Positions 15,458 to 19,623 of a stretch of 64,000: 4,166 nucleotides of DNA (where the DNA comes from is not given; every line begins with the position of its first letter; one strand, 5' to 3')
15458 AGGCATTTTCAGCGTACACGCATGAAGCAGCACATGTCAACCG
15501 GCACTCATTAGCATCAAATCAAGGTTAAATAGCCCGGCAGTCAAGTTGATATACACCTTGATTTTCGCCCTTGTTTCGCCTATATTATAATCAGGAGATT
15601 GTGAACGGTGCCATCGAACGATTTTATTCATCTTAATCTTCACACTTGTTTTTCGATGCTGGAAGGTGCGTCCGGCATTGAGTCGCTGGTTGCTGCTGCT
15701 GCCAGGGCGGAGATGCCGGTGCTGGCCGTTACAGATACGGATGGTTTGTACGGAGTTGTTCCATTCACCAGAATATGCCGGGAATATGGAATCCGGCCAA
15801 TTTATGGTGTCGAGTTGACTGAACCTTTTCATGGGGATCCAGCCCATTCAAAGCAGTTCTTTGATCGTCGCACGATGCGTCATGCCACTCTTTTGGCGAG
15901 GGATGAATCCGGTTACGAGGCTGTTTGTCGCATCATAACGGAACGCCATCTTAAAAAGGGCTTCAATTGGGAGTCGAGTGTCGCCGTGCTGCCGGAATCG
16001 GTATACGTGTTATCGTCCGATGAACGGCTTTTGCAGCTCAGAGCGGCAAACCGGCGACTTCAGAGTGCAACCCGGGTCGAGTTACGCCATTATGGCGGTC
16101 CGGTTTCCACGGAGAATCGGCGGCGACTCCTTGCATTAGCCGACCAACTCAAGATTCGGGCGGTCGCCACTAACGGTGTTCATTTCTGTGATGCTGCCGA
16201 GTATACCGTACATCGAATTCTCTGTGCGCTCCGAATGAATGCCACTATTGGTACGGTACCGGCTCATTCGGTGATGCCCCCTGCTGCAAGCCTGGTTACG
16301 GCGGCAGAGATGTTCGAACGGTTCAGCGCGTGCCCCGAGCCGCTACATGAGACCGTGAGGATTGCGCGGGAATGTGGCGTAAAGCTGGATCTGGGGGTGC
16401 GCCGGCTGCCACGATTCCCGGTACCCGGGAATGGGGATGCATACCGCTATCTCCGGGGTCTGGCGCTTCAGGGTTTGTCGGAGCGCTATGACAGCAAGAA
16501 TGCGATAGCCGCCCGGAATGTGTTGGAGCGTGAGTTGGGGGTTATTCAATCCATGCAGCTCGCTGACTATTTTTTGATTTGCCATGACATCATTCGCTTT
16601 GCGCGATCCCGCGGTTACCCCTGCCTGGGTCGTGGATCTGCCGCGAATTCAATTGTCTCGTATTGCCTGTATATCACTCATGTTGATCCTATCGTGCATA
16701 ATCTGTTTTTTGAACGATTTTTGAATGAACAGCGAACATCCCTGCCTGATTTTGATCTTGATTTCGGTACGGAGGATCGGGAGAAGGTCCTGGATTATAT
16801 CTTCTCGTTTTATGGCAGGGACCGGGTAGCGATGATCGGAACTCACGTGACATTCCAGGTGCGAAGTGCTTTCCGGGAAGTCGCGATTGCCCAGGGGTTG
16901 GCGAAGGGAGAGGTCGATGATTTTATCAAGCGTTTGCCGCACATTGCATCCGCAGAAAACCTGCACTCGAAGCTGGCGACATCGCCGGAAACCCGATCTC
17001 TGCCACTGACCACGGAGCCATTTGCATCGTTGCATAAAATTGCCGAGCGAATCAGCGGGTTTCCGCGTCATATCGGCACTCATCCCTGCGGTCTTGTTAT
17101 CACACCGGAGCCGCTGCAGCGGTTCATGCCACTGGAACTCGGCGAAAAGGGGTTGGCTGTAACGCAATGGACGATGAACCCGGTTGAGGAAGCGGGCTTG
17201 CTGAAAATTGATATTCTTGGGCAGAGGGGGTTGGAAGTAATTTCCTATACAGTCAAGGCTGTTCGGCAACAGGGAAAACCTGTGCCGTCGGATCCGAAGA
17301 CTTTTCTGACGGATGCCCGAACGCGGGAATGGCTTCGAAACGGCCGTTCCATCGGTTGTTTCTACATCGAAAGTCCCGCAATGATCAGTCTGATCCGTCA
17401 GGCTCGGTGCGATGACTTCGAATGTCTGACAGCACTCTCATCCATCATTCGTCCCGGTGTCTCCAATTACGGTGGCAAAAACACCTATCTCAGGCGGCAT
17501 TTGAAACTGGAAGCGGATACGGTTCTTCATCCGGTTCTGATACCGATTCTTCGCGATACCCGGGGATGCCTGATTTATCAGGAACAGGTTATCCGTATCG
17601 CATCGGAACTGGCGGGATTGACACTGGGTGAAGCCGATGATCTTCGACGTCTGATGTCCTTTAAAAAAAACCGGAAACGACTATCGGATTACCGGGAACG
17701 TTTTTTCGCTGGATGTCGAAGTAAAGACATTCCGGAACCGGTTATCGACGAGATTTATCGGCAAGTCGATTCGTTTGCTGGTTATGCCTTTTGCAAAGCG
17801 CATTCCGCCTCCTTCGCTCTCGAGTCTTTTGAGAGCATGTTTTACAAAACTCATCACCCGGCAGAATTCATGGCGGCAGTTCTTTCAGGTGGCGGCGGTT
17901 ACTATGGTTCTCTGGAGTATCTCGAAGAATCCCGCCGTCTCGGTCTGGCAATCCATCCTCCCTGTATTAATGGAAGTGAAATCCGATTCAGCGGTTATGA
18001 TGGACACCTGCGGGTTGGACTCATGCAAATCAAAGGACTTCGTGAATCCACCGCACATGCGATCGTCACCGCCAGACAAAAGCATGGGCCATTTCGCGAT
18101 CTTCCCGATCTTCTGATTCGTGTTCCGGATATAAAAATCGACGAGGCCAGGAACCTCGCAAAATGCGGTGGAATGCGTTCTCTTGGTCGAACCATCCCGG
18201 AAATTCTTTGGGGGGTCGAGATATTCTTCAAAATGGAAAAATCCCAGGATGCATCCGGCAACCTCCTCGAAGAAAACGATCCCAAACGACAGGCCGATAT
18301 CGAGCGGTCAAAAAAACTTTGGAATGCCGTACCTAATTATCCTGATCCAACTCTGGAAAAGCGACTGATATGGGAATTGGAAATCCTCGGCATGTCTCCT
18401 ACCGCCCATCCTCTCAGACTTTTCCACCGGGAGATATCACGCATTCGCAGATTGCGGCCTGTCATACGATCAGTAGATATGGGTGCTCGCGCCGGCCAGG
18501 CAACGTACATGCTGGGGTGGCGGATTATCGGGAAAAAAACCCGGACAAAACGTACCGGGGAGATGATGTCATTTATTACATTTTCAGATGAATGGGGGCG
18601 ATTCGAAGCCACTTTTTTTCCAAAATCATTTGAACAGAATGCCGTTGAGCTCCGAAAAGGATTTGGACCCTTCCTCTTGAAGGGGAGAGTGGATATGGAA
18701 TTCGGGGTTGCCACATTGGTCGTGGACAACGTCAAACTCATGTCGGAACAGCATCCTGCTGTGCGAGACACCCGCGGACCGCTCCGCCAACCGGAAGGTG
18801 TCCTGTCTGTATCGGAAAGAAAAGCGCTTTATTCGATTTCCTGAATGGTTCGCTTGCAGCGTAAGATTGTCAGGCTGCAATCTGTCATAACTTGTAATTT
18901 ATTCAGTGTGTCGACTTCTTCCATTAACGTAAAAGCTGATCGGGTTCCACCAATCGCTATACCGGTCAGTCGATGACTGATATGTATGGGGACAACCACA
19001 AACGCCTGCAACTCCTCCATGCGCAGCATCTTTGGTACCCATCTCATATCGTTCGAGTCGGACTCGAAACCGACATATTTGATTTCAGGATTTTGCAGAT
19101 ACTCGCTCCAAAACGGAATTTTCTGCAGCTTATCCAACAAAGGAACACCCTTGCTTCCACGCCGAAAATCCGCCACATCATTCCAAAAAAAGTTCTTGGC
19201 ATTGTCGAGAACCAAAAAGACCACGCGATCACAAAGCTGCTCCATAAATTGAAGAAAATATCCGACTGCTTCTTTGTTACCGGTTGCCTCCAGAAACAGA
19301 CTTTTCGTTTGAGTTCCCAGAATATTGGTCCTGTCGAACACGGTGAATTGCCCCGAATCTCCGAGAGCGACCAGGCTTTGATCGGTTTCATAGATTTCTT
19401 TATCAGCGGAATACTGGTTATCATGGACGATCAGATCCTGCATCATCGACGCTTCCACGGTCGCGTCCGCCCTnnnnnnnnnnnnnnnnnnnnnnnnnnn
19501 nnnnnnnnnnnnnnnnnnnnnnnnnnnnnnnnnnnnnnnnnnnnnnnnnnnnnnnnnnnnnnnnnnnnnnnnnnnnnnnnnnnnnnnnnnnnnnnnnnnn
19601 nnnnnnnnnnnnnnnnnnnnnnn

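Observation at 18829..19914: Stand-alone protein whose N-terminus fits the MshEN c-di-GMP-binding motif at every position except R1->K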

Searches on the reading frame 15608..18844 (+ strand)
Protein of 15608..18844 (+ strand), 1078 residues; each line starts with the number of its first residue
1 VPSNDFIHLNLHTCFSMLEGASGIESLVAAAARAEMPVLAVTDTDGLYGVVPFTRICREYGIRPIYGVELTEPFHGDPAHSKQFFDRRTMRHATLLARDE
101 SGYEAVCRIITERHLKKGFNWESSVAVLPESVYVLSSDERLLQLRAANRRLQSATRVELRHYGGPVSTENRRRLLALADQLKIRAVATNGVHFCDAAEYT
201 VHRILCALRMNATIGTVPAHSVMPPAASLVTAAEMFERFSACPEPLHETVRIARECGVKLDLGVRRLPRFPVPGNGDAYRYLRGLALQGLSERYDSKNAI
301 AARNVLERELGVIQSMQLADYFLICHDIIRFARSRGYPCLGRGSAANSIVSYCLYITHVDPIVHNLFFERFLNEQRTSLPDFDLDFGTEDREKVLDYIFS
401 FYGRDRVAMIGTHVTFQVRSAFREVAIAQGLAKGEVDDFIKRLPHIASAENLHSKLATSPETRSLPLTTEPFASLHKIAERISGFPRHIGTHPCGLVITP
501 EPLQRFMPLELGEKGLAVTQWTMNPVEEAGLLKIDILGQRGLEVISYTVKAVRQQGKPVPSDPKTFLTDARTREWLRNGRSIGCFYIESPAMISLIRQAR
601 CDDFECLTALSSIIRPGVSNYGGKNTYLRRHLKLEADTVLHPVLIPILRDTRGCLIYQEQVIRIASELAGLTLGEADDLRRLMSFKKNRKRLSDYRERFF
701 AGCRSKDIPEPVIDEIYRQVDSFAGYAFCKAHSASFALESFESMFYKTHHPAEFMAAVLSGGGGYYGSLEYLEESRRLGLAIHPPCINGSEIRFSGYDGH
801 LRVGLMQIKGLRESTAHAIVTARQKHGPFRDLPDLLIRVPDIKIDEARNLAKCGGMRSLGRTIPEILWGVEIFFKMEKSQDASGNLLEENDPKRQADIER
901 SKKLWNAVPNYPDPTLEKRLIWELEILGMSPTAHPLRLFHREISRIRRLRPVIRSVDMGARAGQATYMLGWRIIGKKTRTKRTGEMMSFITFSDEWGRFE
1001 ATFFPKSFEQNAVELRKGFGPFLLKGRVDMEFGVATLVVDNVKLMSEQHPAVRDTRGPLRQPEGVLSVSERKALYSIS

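Call 7: search_protein_families(library=pfam, proteins=[window:15608-18844:+], max_evalue=0.001)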
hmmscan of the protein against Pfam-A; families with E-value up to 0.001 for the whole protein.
window:15608-18844:+ (1078 aa): 6 families
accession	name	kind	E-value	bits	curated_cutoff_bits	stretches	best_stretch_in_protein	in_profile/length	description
PF07733.18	DNA_pol3_alpha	-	2.7e-78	263.6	23.9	1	281-538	2-260/260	Bacterial DNA polymerase III alpha NTPase domain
PF17657.6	DNA_pol3_finger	-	1e-32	113.2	22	1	542-706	2-165/166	Bacterial DNA polymerase III alpha subunit finger domain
PF02811.25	PHP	-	6.3e-21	75.8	26.4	1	8-134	1-112/164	PHP domain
PF14579.12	HHH_6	-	4.4e-19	68.9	25.6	1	779-861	1-85/90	Helix-hairpin-helix motif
PF12836.13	HHH_3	-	6.1e-06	26.7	27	1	805-842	16-52/65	Helix-hairpin-helix motif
PF01336.31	tRNA_anti-codon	-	0.00014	22.2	27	1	972-1040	2-70/75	OB-fold nucleic acid binding domain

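Call 46: search_protein_families(library=ncbifam, proteins=[window:15608-18844:+], max_evalue=0.00001)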
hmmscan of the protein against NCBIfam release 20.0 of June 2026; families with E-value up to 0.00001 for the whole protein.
window:15608-18844:+ (1078 aa): 13 families
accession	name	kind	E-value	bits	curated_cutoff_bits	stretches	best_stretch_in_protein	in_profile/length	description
NF004226.0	PRK05673.1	equivalog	1.3e-212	708.8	1002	1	3-1049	3-1066/1146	DNA polymerase III subunit alpha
NF005298.0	PRK06826.1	equivalog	9.3e-202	672.7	1260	2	158-1047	175-1074/1151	DNA polymerase III subunit alpha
TIGR00594.1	polc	superfamily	1.6e-198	662.1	434.35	2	161-1004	172-1022/1022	DNA polymerase III subunit alpha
NF004225.0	PRK05672.1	subfamily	7.3e-181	603.7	939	1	4-1050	4-1037/1047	error-prone DNA polymerase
NF005377.0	PRK06920.1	equivalog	1.5e-163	546.2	1806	1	5-1048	2-1026/1108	DNA polymerase III subunit alpha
NF005617.0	PRK07374.1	equivalog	2.6e-143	479.3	1653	2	173-1046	191-1081/1170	DNA polymerase III subunit alpha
NF005582.0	PRK07279.1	equivalog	4.9e-133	445.3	1279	1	6-1048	2-967/1033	DNA polymerase III subunit alpha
NF005516.0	PRK07135.1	equivalog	4e-128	429.1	1084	2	264-935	214-881/974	DNA polymerase III DnaE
NF004550.0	PRK05898.1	equivalog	2.5e-109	366.9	1182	1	178-838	130-786/971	DNA polymerase III subunit alpha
NF007079.0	PRK09532.1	equivalog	1.7e-100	337.6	1525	2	172-729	188-777/876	DNA polymerase III subunit alpha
NF001688.0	PRK00448.1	equivalog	4.3e-29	100.8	873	2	171-362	720-913/1445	PolC-type DNA polymerase III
NF005616.0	PRK07373.1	equivalog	6.7e-27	94.1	646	1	724-1043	34-358/449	DNA polymerase III subunit alpha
TIGR01405.1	polC_Gram_pos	equivalog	2e-25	88.8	1043.45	0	171-363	486-679/1211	DNA polymerase III subunit alpha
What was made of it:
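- Checked: The polymerase is not demonstrably DnaE2 (call 46).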

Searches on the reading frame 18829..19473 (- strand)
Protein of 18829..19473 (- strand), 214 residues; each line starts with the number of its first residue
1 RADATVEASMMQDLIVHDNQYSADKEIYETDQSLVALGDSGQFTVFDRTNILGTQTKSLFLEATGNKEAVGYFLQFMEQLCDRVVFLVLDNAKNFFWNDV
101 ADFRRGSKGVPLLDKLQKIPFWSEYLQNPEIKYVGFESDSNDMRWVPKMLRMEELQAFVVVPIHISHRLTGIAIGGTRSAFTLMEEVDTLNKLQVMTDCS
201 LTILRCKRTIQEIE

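Call 13: search_protein_families(library=pfam, proteins=[window:18829-19473:-], max_evalue=10)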
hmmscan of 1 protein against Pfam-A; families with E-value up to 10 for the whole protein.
window:18829-19473:- (214 aa): 0 families

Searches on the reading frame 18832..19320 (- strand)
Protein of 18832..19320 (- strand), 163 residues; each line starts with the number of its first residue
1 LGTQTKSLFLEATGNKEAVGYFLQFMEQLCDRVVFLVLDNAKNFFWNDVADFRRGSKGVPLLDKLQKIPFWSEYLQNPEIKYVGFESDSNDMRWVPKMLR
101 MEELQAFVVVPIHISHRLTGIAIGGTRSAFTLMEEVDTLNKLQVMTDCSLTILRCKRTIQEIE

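Call 35: search_solved_structures(query=A3, max_evalue=10, show_alignments=2)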
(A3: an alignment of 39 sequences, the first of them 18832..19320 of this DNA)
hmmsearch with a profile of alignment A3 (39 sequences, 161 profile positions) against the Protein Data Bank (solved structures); distinct sequences matched with E-value up to 10: 13.
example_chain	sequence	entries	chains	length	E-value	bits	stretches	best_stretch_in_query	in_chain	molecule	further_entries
2m7u_A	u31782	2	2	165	3.9e-06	29.8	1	8-153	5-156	Methyl-accepting chemotaxis protein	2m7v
4fof_A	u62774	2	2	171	4.5e-06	29.6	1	8-153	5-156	Methyl-accepting chemotaxis protein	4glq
3vv4_A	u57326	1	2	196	2.7e-05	27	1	6-153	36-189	Methyl-accepting chemotaxis protein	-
6p58_A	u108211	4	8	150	5.8e-05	26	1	12-152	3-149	Methyl-accepting chemotaxis protein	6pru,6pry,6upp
3oov_A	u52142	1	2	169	0.00024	24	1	95-154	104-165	Methyl-accepting chemotaxis protein, putative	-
6bhn_A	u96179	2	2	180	0.027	17.3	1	76-150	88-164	Methyl-accepting chemotaxis sensory transducer with phytochrome sensor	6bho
5cee_A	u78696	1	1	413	0.47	13.2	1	50-111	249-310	NAD-dependent malic enzyme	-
4yb5_A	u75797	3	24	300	0.59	12.9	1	35-111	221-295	ATP phosphoribosyltransferase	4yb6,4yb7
3o5y_A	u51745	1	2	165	0.64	12.8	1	29-146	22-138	Sensor protein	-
6mzb_A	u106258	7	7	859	0.87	12.4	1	70-129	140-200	Rod cGMP-specific 3',5'-cyclic phosphodiesterase subunit alpha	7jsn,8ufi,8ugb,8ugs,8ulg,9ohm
4g3w_A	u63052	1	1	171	0.91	12.3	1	100-146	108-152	Transcriptional regulator nlh1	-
4g3k_A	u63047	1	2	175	0.96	12.3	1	100-146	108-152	Transcriptional regulator nlh1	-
2vjw_A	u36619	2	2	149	1.1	12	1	105-159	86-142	GAF FAMILY PROTEIN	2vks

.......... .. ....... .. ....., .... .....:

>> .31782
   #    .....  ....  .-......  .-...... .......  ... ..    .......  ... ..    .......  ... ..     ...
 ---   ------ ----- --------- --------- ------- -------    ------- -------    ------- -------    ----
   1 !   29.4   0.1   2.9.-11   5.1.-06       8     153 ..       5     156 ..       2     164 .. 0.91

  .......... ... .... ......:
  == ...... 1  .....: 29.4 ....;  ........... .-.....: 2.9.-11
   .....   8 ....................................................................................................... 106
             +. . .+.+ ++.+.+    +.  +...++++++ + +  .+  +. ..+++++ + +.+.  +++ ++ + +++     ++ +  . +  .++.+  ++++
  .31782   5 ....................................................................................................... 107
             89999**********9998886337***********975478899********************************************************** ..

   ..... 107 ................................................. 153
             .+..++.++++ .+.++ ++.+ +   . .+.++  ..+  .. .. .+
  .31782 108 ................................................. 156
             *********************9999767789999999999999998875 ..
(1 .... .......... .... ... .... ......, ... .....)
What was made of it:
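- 18832..19320 (-): GAF-like domain, aa 199-361, ending in a helix of about 33 residues. Profile A3 hits the GAF chains 2m7u and 4fof at E 4e-6 (call 35).
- On GAF domain superfamily (PF01590, PF13185, PF13492): The family profile A3 matches 2m7u, 4fof, 3vv4, 6p58 and 3oov at E 4e-6 to 2e-4 over nearly the whole domain (call 35).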

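Call 36: search_protein_families(library=pfam, alignment_id=A3, max_evalue=1)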
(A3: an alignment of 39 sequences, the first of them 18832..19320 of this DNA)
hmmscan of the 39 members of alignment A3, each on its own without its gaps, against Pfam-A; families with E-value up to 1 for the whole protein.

A. member 1, window:18832-19320:- (163 aa): 0 families

B. families by the number of members that match (of 39 scanned): 13 families
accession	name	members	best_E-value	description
PF13185.12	GAF_2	9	9e-05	GAF domain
PF01590.32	GAF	7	1.7e-06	GAF domain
PF13492.12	GAF_3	3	0.00039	GAF domain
PF00571.33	CBS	1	0.0013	CBS domain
PF17853.6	GGDEF_2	1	0.0021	GGDEF-like domain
PF10142.15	PhoPQ_related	1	0.0061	PhoPQ-activated pathogenicity-related protein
PF06290.16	PsiB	1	0.016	Plasmid SOS inhibition protein (PsiB)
PF04165.18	DUF401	1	0.08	Protein of unknown function (DUF401)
PF18853.6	LPD37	1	0.1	Large polyvalent protein associated domain 37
PF23037.1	KOWx_SPT5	1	0.16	Transcription elongation factor SPT5, KOWx domain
PF25219.1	Znf_Tenuivirus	1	0.17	Zinc finger, Tenuivirus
PF03193.22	RsgA_GTPase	1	0.31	RsgA GTPase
PF23345.1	NUP160_helical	1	0.36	Nucleoporin NUP160, helical domain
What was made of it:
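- On GAF domain superfamily (PF01590, PF13185, PF13492): Relatives give sub-threshold hits: 9, 7 and 3 of 39 (call 36).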

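Call 40: predict_structure(alignment_id=A3)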
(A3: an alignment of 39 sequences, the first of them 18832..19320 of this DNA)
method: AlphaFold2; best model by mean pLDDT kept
length: 163 residues; sequences in the alignment: 39
mean_pLDDT: 92.1   pTM: 0.89
mean pLDDT of the five models: 92.1, 90.8, 90.1, 89.6, 89.6
residues with pLDDT >= 90: 127; 70-90: 32; 50-70: 4; < 50: 0
segments of 3 or more residues with pLDDT < 50: none
pLDDT, mean of each block of 10 residues (from residue 1): 94 97 98 93 92 94 81 91 78 88 94 91 96 97 98 96 81
secondary structure, 60 per line:
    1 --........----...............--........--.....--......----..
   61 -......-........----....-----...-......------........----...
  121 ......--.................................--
elements in order: H3-10 H15-29 E32-39 E42-46 H49-54 H62-67 H69-76 E81-84 H94-99 E106-113 E118-126 H129-161
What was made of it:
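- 18832..19320 (-): AF2 pLDDT 92.1, pTM 0.89 (call 40).
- On GAF domain superfamily (PF01590, PF13185, PF13492): The AF2 model has pLDDT 92 (call 40).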

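Call 45: fold_search(model_id=the predicted structure, library=pdb)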
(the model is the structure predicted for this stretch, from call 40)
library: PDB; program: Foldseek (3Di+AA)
matches with E <= 10: 1150; with E <= 0.001: 29
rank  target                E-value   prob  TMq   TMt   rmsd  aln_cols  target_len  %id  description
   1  3o5y_B                3.7e-06  1.00  0.55  0.59   4.7       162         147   17  The Crystal Structure of the GAF domain of a two-component sensor histidine kinase from Bacillus halodurans to 2.45A (released 2010-08-11)
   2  2q0o_A                2.1e-05  1.00  0.49  0.38   6.6       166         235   13  Crystal structure of an anti-activation complex in bacterial quorum sensing (released 2007-09-25)
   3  3o5y_A                3.4e-05  1.00  0.49  0.54   6.1       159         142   16  The Crystal Structure of the GAF domain of a two-component sensor histidine kinase from Bacillus halodurans to 2.45A (released 2010-08-11)
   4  3p01_A                7.8e-05  1.00  0.56  0.53   5.5       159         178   15  Crystal structure of two-component response regulator from Nostoc sp. PCC 7120 (released 2010-10-06)
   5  3p01_B                1.6e-04  1.00  0.51  0.48   6.0       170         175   12  Crystal structure of two-component response regulator from Nostoc sp. PCC 7120 (released 2010-10-06)
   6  3p01_C                1.8e-04  1.00  0.56  0.54   5.3       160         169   16  Crystal structure of two-component response regulator from Nostoc sp. PCC 7120 (released 2010-10-06)
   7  3szt_A                2.1e-04  1.00  0.53  0.40   6.6       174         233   11  Quorum Sensing Control Repressor, QscR, Bound to N-3-oxo-dodecanoyl-L-Homoserine Lactone (released 2011-09-28)
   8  3eea_A                2.4e-04  1.00  0.52  0.55   6.1       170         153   14  The crystal structure of the GAF domain/HD domain protein from Geobacter sulfurreducens (released 2008-11-04)
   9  1l3l_A                2.4e-04  1.00  0.39  0.30   8.0       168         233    6  Crystal structure of a bacterial quorum-sensing transcription factor complexed with pheromone and DNA (released 2002-07-03)
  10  3oov_B                2.9e-04  1.00  0.61  0.62   4.5       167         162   17  Crystal structure of a methyl-accepting chemotaxis protein, residues 122 to 287 (released 2010-09-08)
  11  8dq0_C                2.9e-04  1.00  0.55  0.41   5.4       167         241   13  Quorum-sensing receptor RhlR bound to PqsE (released 2022-12-07)
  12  5w10_D                3.1e-04  1.00  0.50  0.48   6.1       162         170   10  Lcd1 GAF domain in complex with cAMP ligand (released 2017-06-28)
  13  2uv0_H                3.9e-04  1.00  0.55  0.54   5.8       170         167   14  Structure of the P. aeruginosa LasR ligand-binding domain bound to its autoinducer (released 2007-03-27)
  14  2m7u_MODEL_1_A        4.6e-04  1.00  0.50  0.50   5.7       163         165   18  Blue Light-Absorbing State of TePixJ, an Active Cyanobacteriochrome Domain (released 2014-01-01)
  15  6cbq_A                4.6e-04  1.00  0.46  0.34   9.1       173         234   11  Crystal structure of QscR bound to agonist S3 (released 2018-02-28)
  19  5w10_C                7.0e-04  1.00  0.52  0.50   5.8       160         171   11  Lcd1 GAF domain in complex with cAMP ligand (released 2017-06-28)
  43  5w10_A                1.4e-03  1.00  0.59  0.56   5.1       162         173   12  Lcd1 GAF domain in complex with cAMP ligand (released 2017-06-28)
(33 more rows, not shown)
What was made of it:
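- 18832..19320 (-): Foldseek against the PDB puts GAF domains on top: 3o5y E 3.7e-6, 3oov TM 0.61 (call 45).
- On GAF domain superfamily (PF01590, PF13185, PF13492): The top Foldseek PDB hits are GAF domains: E 3.7e-6, probability 1.0, TM 0.55-0.61 (call 45).
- The C-terminal domain is GAF-like by structure and by profile (calls 35, 40, 45). Structural neighbours include the cAMP-bound Lcd1 GAF (5w10), PDE GAFs and LuxR-type AHL-binding domains (call 45).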

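Call 74: find_homologous_proteins(query=A3, max_evalue=0.001)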
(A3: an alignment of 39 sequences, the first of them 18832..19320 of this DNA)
Query A3 (39 sequences) (163 aa, profile of the alignment): 3 proteins with E <= 0.001 among 1091 candidates.
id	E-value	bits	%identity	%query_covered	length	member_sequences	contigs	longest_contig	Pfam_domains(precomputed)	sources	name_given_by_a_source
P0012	5.1e-43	164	57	100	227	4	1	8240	-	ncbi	-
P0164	9.7e-16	76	-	-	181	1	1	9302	-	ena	-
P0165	1.9e-9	55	57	4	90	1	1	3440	-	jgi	-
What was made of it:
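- Tried and rejected: The C-terminal profile A3 searched against the 5.8-billion-protein index returned only 3 hits (call 74).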
